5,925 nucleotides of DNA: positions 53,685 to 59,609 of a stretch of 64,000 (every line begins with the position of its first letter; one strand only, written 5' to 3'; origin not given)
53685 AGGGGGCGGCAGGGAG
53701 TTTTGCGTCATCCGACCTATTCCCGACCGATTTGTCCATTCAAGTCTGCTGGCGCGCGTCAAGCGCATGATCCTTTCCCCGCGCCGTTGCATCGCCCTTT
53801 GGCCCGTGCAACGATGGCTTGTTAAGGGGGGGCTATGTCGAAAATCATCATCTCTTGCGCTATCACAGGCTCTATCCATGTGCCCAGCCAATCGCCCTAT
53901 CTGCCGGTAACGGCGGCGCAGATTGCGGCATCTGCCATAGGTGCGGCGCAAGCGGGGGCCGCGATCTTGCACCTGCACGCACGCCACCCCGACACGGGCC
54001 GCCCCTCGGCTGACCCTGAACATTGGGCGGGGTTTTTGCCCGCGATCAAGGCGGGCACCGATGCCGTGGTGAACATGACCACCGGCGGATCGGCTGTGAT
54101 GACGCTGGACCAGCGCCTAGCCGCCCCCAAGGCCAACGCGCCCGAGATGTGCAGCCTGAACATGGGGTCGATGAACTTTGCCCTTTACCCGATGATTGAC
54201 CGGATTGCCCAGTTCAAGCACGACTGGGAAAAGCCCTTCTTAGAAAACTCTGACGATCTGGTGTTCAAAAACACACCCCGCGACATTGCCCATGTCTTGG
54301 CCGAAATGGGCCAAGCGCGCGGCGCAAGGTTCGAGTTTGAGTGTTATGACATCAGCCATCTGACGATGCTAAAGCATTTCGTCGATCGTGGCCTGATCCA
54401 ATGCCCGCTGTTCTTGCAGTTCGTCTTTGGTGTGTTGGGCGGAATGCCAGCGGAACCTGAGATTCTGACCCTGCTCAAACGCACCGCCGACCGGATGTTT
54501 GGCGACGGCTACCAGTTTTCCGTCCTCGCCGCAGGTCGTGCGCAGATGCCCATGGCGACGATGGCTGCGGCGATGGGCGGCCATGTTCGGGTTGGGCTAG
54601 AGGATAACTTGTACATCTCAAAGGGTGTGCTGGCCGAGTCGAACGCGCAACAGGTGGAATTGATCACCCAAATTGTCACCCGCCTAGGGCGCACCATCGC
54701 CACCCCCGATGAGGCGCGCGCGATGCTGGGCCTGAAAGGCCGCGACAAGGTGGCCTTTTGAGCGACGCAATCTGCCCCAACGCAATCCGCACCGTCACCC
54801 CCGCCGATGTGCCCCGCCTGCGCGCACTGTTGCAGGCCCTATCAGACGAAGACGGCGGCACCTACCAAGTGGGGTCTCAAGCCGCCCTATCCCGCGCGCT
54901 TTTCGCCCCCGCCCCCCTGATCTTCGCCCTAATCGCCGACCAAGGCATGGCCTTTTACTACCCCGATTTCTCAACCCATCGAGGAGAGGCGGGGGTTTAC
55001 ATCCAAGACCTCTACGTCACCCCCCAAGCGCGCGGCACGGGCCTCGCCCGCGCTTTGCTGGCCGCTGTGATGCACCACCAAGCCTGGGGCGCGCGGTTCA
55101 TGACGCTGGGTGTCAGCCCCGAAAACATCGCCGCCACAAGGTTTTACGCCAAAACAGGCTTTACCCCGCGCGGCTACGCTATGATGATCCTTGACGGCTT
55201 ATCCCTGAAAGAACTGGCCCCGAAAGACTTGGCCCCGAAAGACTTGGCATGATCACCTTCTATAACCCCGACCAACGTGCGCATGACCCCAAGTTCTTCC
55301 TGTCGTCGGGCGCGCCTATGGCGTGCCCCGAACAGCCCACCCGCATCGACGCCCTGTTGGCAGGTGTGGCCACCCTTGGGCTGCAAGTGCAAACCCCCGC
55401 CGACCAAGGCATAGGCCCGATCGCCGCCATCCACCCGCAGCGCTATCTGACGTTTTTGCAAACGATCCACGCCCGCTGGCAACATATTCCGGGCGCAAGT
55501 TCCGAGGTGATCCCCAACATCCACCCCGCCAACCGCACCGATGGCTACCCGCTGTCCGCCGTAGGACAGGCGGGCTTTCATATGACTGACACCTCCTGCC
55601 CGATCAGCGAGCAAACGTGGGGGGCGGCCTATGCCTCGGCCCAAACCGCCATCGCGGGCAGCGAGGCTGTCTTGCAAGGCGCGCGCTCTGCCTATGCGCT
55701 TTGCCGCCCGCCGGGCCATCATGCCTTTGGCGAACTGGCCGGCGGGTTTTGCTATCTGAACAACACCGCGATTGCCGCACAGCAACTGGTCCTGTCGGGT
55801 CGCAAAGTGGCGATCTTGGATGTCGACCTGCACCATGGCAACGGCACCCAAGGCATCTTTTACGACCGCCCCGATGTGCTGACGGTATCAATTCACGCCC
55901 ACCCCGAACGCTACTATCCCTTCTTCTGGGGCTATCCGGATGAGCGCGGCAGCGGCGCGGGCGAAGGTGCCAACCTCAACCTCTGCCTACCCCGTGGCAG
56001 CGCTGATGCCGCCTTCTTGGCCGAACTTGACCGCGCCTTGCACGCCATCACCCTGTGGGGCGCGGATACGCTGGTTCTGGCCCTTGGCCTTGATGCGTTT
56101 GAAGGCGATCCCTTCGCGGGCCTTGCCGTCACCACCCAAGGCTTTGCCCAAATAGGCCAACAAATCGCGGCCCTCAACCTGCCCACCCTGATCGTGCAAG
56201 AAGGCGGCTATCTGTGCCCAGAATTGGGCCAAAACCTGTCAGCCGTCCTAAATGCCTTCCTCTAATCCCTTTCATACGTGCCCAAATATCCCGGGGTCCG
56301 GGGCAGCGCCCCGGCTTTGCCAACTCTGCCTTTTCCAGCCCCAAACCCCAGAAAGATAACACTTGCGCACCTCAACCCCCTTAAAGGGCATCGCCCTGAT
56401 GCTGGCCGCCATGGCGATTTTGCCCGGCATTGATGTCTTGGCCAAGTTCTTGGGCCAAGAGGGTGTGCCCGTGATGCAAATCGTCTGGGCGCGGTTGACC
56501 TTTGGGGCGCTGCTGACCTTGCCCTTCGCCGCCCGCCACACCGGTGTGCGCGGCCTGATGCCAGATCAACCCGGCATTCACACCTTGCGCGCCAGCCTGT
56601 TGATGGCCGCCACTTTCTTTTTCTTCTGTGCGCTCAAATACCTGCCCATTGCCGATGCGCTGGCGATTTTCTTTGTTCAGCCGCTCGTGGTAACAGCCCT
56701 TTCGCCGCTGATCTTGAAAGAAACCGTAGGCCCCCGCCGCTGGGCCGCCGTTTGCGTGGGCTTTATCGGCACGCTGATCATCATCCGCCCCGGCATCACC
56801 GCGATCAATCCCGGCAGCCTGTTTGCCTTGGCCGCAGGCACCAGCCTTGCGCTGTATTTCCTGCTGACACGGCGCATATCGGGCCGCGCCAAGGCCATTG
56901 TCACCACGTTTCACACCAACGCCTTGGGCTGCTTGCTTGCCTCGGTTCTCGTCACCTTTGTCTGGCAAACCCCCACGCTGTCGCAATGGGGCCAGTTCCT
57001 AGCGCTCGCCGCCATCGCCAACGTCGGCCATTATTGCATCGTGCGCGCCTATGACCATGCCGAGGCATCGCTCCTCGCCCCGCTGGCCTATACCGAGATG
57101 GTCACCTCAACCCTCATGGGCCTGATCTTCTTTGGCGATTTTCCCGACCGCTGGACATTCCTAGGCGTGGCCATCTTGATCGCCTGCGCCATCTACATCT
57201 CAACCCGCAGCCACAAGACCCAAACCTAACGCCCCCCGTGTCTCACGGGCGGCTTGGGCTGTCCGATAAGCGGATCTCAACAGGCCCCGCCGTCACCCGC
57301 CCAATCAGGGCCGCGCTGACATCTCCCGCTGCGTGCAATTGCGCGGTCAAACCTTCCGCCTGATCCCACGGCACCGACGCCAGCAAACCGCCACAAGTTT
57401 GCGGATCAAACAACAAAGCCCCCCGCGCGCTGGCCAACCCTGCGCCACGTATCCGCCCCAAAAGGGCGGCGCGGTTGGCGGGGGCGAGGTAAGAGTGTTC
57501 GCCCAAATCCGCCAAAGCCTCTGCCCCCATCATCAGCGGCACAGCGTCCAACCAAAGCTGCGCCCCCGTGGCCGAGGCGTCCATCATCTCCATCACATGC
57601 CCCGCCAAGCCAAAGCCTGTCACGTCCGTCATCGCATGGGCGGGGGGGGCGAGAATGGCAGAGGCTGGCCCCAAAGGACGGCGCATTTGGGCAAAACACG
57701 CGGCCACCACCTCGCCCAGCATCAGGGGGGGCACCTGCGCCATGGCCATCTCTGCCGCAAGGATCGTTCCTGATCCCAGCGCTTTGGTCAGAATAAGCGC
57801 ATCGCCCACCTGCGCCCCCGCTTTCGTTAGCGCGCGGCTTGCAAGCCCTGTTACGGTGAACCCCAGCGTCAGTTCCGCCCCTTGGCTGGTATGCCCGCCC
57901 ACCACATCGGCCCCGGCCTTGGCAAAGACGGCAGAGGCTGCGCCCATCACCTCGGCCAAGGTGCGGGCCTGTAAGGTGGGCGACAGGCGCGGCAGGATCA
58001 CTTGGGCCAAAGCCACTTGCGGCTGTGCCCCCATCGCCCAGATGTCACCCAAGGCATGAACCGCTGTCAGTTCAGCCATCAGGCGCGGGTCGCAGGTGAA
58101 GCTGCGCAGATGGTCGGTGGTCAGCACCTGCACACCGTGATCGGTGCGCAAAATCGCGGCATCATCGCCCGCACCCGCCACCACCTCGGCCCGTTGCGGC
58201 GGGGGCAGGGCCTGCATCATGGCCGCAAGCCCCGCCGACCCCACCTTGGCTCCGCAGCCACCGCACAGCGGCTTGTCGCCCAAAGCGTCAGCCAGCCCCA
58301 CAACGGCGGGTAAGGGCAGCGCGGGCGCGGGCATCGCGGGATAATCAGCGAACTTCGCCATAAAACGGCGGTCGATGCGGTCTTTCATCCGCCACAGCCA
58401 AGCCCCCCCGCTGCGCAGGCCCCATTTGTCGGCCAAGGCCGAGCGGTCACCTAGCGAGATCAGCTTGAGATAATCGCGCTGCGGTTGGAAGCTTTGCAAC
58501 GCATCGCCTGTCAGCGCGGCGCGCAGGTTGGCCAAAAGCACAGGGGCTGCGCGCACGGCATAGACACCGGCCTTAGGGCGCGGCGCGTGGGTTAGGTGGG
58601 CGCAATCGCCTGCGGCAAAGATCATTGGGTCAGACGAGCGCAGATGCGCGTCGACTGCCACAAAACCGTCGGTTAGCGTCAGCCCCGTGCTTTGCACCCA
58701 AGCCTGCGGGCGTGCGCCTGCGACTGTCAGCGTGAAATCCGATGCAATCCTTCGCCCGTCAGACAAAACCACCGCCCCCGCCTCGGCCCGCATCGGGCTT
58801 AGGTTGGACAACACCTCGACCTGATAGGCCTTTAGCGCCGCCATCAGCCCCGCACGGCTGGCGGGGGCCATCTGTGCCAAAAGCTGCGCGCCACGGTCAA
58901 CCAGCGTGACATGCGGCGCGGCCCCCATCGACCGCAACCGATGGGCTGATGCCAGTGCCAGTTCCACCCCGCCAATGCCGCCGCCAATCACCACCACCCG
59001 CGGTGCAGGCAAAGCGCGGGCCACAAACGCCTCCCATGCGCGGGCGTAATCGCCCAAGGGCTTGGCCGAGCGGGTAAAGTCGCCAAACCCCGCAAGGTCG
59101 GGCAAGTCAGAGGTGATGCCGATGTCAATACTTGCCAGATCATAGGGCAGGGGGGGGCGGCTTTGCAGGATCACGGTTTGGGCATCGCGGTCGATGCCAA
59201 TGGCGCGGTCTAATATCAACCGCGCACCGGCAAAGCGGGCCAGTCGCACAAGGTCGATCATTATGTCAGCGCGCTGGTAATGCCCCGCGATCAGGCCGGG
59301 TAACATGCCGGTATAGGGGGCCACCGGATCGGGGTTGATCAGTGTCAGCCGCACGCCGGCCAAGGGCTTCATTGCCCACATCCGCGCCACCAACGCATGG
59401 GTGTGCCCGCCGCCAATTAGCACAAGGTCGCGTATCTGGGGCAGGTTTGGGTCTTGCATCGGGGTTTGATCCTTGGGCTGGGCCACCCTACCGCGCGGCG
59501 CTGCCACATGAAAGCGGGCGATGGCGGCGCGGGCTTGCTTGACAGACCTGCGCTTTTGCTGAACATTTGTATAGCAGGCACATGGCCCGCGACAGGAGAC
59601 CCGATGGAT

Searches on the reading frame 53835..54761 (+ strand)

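Call 15: search_protein_families(library=pfam, proteins=[window:53835-54761:+])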
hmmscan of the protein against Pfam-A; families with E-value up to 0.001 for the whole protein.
window:53835-54761:+ (308 aa): 1 family
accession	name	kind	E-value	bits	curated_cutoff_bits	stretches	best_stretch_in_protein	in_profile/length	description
PF05853.18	BKACE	-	4.8e-108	361.1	24.8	1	3-300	1-274/274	beta-keto acid cleavage enzyme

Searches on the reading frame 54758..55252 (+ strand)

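Call 15: search_protein_families(library=pfam, proteins=[window:54758-55252:+])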
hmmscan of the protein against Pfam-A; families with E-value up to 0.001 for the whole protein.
window:54758-55252:+ (164 aa): 4 families
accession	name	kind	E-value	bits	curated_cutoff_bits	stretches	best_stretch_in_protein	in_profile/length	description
PF00583.31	Acetyltransf_1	-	6e-12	46.3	20.7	1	25-135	5-116/116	Acetyltransferase (GNAT) family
PF13508.13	Acetyltransf_7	-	4.3e-10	40.3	27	1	72-136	25-83/84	Acetyltransferase (GNAT) domain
PF13673.13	Acetyltransf_10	-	9.6e-08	32.5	23.6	1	80-137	52-109/128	Acetyltransferase (GNAT) domain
PF08445.16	FR47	-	9e-06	26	22.1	1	81-137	23-79/86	FR47-like protein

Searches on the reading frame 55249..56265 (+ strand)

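Call 15: search_protein_families(library=pfam, proteins=[window:55249-56265:+])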
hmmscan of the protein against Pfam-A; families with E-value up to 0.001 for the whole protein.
window:55249-56265:+ (338 aa): 1 family
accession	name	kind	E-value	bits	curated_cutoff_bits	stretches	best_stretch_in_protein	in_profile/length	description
PF00850.24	Hist_deacetyl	-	7.1e-69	232.8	27.9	1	27-336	2-297/298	Histone deacetylase domain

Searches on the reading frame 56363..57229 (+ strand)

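Call 15: search_protein_families(library=pfam, proteins=[window:56363-57229:+])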
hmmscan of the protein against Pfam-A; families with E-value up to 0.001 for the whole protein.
window:56363-57229:+ (288 aa): 1 family
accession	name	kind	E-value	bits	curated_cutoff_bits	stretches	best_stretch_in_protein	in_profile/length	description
PF00892.27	EamA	-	2.7e-27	96.2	28.2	2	8-141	2-134/135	EamA-like transporter family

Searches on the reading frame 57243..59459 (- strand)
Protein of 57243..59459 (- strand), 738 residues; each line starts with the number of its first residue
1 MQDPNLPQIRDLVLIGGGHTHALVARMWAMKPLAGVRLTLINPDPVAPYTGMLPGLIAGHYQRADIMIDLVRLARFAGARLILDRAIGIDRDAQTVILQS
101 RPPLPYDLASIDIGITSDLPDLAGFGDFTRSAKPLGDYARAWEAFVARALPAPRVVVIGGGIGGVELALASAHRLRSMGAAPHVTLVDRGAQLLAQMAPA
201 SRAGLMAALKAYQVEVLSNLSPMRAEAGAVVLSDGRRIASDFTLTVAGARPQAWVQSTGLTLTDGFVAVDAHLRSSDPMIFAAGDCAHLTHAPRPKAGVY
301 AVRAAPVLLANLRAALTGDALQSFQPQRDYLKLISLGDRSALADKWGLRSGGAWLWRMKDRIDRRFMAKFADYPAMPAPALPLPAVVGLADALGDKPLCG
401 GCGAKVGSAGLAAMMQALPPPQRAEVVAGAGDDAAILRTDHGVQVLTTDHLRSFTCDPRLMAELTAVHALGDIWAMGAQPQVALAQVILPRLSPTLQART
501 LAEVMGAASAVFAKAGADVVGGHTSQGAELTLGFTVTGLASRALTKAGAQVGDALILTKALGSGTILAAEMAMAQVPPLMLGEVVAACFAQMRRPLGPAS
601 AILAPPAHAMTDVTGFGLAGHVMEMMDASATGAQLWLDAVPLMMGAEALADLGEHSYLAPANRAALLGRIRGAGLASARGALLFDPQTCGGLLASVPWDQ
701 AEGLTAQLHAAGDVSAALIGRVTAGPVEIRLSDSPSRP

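Call 15: search_protein_families(library=pfam, proteins=[window:57243-59459:-])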
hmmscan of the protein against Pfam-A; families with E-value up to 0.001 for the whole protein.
window:57243-59459:- (738 aa): 4 families
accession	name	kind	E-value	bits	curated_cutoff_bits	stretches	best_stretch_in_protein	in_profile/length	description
PF07992.20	Pyr_redox_2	-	2.1e-29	103.3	26.1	1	11-302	2-288/291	Pyridine nucleotide-disulphide oxidoreductase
PF00586.29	AIRS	-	5e-17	62.8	24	1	431-539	1-111/112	AIR synthase related protein, N-terminal domain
PF02769.27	AIRS_C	-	6.8e-16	59.3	23.1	1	550-727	1-150/156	AIR synthase related protein, C-terminal domain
PF00070.33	Pyr_redox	-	2.9e-05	24.9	22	1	154-226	1-67/82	Pyridine nucleotide-disulphide oxidoreductase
